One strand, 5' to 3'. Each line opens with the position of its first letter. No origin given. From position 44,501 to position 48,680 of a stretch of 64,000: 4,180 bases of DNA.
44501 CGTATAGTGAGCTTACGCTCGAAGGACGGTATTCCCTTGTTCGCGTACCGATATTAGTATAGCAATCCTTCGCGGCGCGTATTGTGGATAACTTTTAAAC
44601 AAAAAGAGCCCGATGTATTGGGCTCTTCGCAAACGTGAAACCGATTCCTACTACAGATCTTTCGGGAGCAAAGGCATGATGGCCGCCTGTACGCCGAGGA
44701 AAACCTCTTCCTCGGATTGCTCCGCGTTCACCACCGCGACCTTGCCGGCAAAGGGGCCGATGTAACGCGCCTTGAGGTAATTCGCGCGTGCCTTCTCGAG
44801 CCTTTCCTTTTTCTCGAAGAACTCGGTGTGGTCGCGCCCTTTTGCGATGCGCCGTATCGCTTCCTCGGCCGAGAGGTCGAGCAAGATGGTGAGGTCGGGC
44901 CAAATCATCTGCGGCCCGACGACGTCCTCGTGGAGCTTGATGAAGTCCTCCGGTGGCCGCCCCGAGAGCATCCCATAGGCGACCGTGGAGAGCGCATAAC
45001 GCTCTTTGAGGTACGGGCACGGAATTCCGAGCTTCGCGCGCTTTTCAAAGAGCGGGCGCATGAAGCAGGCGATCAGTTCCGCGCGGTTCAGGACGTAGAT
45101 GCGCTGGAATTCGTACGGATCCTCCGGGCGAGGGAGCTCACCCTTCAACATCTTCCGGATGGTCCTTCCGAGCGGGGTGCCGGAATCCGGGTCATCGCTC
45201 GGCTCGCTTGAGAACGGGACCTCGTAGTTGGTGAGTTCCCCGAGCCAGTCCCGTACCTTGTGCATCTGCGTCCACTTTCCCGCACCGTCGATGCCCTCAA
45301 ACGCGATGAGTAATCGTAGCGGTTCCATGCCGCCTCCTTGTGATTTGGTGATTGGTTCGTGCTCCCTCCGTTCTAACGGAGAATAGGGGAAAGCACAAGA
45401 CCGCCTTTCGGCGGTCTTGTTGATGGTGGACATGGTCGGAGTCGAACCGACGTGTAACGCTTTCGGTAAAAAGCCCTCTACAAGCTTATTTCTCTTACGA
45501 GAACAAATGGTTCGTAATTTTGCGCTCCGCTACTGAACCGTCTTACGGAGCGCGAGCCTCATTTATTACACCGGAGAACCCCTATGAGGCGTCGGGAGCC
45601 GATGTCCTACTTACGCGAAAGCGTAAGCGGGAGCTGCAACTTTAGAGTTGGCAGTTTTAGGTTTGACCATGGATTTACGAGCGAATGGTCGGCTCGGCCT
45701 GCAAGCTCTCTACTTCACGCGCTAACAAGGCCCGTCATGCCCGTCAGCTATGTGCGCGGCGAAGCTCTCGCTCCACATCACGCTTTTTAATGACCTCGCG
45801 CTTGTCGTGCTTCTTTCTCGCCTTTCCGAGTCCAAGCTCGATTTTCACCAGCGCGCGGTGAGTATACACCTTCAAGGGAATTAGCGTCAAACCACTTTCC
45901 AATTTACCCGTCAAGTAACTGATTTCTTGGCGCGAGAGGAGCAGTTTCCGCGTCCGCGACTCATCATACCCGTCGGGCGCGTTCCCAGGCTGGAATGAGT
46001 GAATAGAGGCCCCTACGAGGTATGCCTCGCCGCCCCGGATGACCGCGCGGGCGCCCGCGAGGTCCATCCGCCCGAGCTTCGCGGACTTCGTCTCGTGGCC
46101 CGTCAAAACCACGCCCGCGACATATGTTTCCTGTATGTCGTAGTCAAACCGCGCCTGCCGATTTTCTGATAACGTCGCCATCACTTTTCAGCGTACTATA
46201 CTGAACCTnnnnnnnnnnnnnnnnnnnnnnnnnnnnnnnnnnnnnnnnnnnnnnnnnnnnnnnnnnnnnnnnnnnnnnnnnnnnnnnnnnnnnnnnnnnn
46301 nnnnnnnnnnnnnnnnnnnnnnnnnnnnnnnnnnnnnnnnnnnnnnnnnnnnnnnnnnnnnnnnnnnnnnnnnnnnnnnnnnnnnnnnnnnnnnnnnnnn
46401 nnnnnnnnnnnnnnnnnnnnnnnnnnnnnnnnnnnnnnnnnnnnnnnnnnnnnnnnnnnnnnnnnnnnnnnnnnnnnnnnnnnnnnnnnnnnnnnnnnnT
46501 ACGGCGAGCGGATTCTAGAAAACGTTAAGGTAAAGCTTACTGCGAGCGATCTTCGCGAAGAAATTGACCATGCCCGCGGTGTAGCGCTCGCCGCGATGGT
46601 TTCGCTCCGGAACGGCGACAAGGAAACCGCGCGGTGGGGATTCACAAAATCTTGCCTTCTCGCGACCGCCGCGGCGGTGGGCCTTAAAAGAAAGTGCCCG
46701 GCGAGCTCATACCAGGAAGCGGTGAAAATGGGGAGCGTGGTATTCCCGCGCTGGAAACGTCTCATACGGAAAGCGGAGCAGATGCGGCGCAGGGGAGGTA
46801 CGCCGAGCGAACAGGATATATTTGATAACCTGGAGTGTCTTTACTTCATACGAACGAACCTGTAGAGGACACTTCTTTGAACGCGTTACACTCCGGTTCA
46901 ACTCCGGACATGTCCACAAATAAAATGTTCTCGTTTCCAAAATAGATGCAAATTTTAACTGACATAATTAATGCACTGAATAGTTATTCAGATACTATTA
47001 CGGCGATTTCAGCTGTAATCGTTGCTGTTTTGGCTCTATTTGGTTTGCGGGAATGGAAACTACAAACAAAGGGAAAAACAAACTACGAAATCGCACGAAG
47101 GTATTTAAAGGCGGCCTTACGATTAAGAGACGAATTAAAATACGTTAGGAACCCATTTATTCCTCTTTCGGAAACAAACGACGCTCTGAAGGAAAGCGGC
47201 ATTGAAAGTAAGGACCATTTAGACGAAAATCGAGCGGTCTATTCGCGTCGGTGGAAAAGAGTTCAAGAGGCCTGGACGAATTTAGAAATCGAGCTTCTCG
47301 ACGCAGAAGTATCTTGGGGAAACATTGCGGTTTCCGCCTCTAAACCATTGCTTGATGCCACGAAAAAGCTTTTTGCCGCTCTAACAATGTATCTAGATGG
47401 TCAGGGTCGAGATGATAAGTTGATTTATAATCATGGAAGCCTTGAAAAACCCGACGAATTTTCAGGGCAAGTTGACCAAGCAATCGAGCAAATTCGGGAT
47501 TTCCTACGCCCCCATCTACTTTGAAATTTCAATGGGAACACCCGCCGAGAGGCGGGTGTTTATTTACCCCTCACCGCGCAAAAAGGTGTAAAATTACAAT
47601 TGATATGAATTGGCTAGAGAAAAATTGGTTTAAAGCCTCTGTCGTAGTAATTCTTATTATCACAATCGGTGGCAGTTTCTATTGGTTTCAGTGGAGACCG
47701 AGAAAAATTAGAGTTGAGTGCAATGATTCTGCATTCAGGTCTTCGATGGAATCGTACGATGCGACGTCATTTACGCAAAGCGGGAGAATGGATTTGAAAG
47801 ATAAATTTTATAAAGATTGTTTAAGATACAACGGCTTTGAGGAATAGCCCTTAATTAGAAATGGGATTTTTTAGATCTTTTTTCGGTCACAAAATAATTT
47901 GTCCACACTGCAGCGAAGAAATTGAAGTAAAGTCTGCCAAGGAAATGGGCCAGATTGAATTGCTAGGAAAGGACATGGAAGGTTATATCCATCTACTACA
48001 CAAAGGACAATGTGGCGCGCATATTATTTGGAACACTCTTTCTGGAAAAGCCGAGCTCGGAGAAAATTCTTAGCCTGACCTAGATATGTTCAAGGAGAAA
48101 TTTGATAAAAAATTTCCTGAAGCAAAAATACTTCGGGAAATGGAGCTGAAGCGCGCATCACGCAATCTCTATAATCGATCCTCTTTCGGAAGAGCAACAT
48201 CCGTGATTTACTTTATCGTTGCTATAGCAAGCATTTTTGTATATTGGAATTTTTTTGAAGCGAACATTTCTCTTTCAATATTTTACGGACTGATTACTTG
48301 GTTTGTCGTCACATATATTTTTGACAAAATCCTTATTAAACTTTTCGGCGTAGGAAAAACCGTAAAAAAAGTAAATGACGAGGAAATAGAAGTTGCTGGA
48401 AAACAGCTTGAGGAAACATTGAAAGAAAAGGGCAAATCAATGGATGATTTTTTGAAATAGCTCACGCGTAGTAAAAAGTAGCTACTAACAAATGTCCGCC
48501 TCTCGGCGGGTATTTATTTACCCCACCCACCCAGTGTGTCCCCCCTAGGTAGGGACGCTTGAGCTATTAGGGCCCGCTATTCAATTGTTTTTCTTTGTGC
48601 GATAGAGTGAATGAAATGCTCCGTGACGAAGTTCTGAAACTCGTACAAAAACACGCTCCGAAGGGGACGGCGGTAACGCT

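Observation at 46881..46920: Inverted, diverged copy of the tmRNA 3' end marks the edge of a low-GC islet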

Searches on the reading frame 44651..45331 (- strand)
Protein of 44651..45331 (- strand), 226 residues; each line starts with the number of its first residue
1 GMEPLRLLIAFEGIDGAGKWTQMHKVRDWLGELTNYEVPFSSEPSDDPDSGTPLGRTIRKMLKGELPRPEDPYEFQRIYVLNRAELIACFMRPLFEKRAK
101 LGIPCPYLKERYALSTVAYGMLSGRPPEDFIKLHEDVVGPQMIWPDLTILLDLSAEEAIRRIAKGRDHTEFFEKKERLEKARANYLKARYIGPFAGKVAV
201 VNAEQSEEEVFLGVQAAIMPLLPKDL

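Call 10: search_protein_families(library=pfam, proteins=[window:44651-45331:-], max_evalue=0.1)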
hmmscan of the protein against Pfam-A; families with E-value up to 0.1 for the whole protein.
window:44651-45331:- (226 aa): 1 family
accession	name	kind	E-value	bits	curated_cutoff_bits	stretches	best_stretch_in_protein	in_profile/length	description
PF02223.23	Thymidylate_kin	-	3.4e-22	79.5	27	1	11-210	1-181/185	Thymidylate kinase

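Call 53: find_encoding_contigs(protein=window:44651-45328:-, flank=3000, max_places=10)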
Protein window:44651-45328:- (225 aa): 4 contigs read that carry it; 1 place shown.
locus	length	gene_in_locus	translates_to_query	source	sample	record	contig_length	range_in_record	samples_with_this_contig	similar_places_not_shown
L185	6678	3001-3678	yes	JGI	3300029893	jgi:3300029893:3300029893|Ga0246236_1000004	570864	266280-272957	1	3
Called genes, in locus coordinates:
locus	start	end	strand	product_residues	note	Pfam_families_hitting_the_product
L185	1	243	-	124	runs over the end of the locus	-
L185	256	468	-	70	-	-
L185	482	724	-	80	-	-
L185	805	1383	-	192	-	-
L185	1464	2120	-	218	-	-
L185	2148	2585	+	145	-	PF01668:SmpB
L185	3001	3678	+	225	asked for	PF02223:Thymidylate_kin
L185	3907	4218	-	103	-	-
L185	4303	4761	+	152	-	PF05198:IF3_N, PF00707:IF3_C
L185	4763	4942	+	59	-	PF01632:Ribosomal_L35p (weak)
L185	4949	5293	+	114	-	PF00453:Ribosomal_L20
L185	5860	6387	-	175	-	PF00293:NUDIX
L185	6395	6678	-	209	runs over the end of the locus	PF07690:MFS_1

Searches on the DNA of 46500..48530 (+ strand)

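Call 57: search_rna_families(source=window, start=46500, end=47100, threshold=evalue, max_evalue=10, show_alignments=2)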
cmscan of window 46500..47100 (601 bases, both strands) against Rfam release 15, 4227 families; matches with E-value up to 10: 3.
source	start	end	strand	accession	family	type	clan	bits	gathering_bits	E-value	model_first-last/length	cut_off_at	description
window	46866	46957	-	RF02269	HPnc0580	Gene; sRNA;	-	18.5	37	2.1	1-105/105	no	Heliobacter pylori small RNA HPnc0580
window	46892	47058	+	RF04321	tmRNA_permuted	Gene;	-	15.9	47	0.48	36-96/213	no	permuted transfer-messenger RNA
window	46878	46919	+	RF00023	tmRNA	Gene;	CL00001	11.2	47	0.022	1-374/374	no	transfer-messenger RNA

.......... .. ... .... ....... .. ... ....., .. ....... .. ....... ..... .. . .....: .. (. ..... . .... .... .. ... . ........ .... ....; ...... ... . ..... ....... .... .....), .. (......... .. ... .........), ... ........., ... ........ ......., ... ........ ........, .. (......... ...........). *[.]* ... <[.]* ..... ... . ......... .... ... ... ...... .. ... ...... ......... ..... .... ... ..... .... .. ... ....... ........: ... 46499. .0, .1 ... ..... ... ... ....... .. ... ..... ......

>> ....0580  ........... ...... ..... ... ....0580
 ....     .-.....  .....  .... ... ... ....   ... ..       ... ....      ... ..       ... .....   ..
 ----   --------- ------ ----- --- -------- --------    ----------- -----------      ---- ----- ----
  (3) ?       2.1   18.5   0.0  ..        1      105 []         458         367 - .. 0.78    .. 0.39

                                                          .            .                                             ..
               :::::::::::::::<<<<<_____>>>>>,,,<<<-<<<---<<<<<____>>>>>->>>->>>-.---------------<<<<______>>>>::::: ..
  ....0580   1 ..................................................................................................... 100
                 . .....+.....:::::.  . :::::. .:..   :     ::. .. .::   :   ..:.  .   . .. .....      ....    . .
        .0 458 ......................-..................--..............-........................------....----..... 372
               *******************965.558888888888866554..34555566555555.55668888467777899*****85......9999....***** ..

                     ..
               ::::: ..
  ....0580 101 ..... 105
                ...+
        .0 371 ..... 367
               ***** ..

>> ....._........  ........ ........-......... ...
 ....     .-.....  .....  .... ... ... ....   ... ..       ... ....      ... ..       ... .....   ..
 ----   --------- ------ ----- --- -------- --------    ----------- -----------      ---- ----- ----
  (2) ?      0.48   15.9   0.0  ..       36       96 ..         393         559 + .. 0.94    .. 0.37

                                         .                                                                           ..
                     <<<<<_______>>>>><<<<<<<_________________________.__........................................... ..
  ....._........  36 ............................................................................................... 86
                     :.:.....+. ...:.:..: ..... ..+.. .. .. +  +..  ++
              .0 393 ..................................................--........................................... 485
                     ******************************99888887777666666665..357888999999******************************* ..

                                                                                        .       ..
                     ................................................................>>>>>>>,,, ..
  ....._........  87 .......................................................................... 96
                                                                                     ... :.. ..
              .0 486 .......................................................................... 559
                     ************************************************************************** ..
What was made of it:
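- On Functional tmRNA gene (standard or permuted): tmRNA 11.2 bits and tmRNA_permuted 15.9 bits, against a threshold of 47 (call 57).
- Checked: A restricted Rfam search gives a partial tmRNA match at 46878-46919 (11.2 bits, E 0.022; call 57).
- A weak Rfam tmRNA_permuted match at 46892-47058 (15.9 bits, E 0.48; call 57).
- Tried and rejected: Rejected (call 57).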

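Call 76: search_dna_similar(query=window:46855-46925:+, collection=phages, mode=distant, max_evalue=1, max_rows=10)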
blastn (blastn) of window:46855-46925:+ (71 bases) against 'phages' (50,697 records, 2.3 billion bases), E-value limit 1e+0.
No match.

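Call 77: search_dna_similar(query=window:46918-48530:+, collection=phages, mode=distant, max_evalue=0.001, max_rows=10)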
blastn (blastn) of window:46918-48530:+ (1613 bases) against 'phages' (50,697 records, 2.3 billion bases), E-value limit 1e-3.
No match.

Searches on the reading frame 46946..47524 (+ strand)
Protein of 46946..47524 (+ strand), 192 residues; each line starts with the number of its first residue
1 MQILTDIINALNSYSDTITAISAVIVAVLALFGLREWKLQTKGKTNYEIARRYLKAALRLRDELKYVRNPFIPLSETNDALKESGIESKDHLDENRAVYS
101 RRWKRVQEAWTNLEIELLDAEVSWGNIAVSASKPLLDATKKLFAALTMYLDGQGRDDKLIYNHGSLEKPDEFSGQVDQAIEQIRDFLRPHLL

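Call 10: search_protein_families(library=pfam, proteins=[window:46946-47524:+], max_evalue=0.1)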
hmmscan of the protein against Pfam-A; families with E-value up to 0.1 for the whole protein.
window:46946-47524:+ (192 aa): 0 families

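Call 11: search_protein_families(library=phrogs, proteins=[window:46946-47524:+], max_evalue=0.1)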
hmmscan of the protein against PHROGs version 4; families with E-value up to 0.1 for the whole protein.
window:46946-47524:+ (192 aa): 1 family
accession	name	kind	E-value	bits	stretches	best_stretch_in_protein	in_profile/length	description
phrog_3671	-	unknown function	0.021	16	1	18-99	9-80/87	-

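Call 14: find_encoding_contigs(protein=window:46946-47524:+, flank=10000, max_places=10)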
Protein window:46946-47524:+ (192 aa): 7 contigs read that carry it; 5 places shown.
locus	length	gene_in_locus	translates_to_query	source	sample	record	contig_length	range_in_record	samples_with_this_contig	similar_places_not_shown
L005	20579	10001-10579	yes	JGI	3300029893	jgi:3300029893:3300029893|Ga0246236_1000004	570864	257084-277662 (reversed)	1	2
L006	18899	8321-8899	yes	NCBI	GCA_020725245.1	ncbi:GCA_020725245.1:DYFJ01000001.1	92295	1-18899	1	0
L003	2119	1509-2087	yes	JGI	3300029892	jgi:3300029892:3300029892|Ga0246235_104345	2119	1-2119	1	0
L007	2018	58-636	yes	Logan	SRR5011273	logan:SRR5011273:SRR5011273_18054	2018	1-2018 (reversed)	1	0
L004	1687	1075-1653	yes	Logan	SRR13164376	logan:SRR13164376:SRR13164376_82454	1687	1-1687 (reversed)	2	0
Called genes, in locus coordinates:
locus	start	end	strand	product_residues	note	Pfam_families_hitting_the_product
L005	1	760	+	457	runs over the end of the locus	PF04932:Wzy_C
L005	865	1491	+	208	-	PF03167:UDG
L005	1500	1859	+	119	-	-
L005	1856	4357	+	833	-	PF13401:AAA_22 (faint), PF00158:Sigma54_activat (faint), PF13191:AAA_16 (weak), PF17871:AAA_lid_9, PF07724:AAA_2, PF00004:AAA, PF07728:AAA_5, PF10431:ClpB_D2-small, +3 more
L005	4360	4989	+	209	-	PF07690:MFS_1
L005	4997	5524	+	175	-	PF00293:NUDIX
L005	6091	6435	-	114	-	PF00453:Ribosomal_L20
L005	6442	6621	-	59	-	PF01632:Ribosomal_L35p (weak)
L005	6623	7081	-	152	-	PF05198:IF3_N, PF00707:IF3_C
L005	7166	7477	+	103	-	-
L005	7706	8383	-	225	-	PF02223:Thymidylate_kin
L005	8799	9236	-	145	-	PF01668:SmpB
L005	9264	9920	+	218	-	-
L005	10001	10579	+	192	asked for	-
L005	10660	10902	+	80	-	-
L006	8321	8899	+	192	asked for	-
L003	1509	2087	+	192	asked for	-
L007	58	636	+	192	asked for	-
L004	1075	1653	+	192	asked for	-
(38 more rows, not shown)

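Call 38: find_homologous_proteins(query=window:46946-47524:+, max_evalue=0.01)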
Query window:46946-47524:+ (192 aa): 67 proteins with E <= 0.01 among 355 candidates.
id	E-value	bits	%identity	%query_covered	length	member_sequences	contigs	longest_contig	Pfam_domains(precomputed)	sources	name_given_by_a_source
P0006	3.2e-120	417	100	100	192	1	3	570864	-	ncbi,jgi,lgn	-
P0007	1.0e-70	255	64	98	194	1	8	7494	-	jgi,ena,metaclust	metaclust:\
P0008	9.9e-70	252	61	98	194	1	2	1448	-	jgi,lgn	-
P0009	1.7e-68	248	63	98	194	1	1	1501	-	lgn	-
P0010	1.1e-67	245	65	84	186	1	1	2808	-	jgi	-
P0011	1.1e-66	242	61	98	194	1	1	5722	-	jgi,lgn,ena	-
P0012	2.5e-65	238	63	84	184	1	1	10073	-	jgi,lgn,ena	-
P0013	2.8e-65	238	60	98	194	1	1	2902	-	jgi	-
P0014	3.4e-65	237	59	98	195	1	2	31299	-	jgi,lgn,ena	-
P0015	4.6e-65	237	60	98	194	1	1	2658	-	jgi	jgi:hypothetical protein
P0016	1.8e-63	232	58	97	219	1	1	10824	-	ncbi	ncbi:hypothetical protein ACFLYY_02115 [Patescibacteria group bacterium]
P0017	5.0e-63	230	58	97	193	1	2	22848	-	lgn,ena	-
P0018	1.0e-62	229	55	100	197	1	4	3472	-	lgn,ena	-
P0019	1.2e-62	229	61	86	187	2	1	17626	-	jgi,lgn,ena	-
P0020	1.3e-60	222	54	98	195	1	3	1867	-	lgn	-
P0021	3.7e-60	221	57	95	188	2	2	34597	-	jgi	jgi:hypothetical protein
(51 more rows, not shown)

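Call 39: find_encoding_contigs(protein=P0014, flank=7000, max_places=2)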
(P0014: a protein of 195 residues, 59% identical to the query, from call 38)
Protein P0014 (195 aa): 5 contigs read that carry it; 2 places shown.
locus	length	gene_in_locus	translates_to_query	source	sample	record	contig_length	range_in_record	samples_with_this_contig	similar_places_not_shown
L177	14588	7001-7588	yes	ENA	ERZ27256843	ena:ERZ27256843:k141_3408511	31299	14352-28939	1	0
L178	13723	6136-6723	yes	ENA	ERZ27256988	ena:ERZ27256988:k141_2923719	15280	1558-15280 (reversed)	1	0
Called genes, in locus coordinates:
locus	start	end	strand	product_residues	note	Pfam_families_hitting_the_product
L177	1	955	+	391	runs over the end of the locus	PF04055:Radical_SAM, PF13186:SPASM (weak)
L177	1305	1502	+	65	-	-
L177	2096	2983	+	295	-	PF00892:EamA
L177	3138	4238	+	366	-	-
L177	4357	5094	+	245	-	PF01135:PCMT, PF05175:MTS, PF01209:Ubie_methyltran, PF13489:Methyltransf_23, PF06325:PrmA, PF13847:Methyltransf_31, PF08241:Methyltransf_11, PF08242:Methyltransf_12, +5 more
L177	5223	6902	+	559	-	-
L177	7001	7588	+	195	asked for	-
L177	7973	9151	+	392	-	PF13439:Glyco_transf_4, PF13579:Glyco_trans_4_4, PF00534:Glycos_transf_1, PF13692:Glyco_trans_1_4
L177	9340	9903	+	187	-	PF04542:Sigma70_r2, PF08281:Sigma70_r4_2, PF04545:Sigma70_r4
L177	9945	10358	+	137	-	-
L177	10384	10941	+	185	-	-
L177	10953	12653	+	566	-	PF00364:Biotin_lipoyl (faint), PF25919:BSH_CusB (faint), PF25917:BSH_RND, PF25973:BSH_CzcB (weak), PF25989:YknX_C (faint), PF25954:Beta-barrel_RND_2 (faint), PF25990:Beta-barrel_YknX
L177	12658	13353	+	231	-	PF00005:ABC_tran, PF02463:SMC_N (faint), PF13304:AAA_21 (faint)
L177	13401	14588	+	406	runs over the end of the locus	PF12704:MacB_PCD, PF02687:FtsX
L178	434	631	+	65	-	-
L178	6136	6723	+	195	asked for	-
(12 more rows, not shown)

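Call 40: find_encoding_contigs(protein=P0007, flank=7000, max_places=3)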
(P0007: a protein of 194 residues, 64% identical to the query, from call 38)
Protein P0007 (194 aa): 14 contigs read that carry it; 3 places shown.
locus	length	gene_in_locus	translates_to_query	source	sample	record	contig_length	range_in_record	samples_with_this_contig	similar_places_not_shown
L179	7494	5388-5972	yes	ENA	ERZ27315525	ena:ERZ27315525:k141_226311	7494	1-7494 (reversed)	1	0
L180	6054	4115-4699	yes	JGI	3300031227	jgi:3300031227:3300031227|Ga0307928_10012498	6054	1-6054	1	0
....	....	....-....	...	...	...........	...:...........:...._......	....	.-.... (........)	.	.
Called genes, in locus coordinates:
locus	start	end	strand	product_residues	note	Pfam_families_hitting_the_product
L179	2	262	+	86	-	?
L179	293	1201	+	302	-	-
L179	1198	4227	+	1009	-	PF04313:HSDR_N, PF04851:ResIII, PF18766:SWI2_SNF2, PF22679:T1R_D3-like, PF11867:T1RH-like_C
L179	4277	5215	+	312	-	PF14088:DUF4268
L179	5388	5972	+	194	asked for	-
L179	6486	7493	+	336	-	?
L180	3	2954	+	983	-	?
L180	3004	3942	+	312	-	PF14088:DUF4268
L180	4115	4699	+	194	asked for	-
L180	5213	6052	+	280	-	?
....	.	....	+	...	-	?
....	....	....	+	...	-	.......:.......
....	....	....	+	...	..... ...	-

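Call 41: find_encoding_contigs(protein=P0021, flank=7000, max_places=2)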
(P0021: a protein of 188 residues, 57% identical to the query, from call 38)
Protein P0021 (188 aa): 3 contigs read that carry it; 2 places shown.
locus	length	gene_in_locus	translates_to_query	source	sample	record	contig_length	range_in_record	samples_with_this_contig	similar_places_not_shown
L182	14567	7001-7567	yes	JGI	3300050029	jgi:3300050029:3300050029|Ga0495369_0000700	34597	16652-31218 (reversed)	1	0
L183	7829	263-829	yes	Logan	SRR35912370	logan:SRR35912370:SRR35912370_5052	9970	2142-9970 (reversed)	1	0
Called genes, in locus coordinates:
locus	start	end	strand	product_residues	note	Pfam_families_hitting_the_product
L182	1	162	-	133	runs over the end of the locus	-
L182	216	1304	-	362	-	PF01168:Ala_racemase_N, PF00842:Ala_racemase_C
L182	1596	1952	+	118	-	-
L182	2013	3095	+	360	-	-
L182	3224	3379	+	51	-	PF00471:Ribosomal_L33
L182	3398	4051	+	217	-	-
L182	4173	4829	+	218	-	PF00730:HhH-GPD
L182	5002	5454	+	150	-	-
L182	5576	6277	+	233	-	PF12686:DUF3800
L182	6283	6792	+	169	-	-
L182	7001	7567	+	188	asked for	-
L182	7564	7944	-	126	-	-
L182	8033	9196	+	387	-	PF05496:RuvB_N, PF13191:AAA_16 (faint), PF13401:AAA_22 (faint), PF00004:AAA, PF07728:AAA_5, PF13173:AAA_14 (weak), PF16193:AAA_assoc_2, PF12002:MgsA_C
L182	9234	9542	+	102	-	-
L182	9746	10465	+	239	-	-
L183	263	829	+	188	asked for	-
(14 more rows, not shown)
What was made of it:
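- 46918..47575 (+): Islet module 1: I192 (46946-47524, a membrane-anchored protein of unknown function), then a hairpin (47538-47560) and the motif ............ (47559-47570). I192 has 67 homologues at 40-65% identity in diverse Patescibacteria, as single genes in variable or defence-like neighbourhoods (calls 38-41).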

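Call 56: search_protein_families(library=padloc, proteins=[window:46946-47524:+], max_evalue=0.05)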
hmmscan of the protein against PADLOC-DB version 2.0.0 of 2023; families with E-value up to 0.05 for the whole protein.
window:46946-47524:+ (192 aa): 0 families

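Call 79: find_related_loci(query=window:46946-47521:+, collection=viral_contigs, flank=5000)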
Query window:46946-47521:+ (192 aa) in viral_contigs; peptide patterns used: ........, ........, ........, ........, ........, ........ (x = any residue, [..] = any of these).
7 stretches matched a pattern, but none encodes a relative of the query by tblastn (E <= 1e-3).
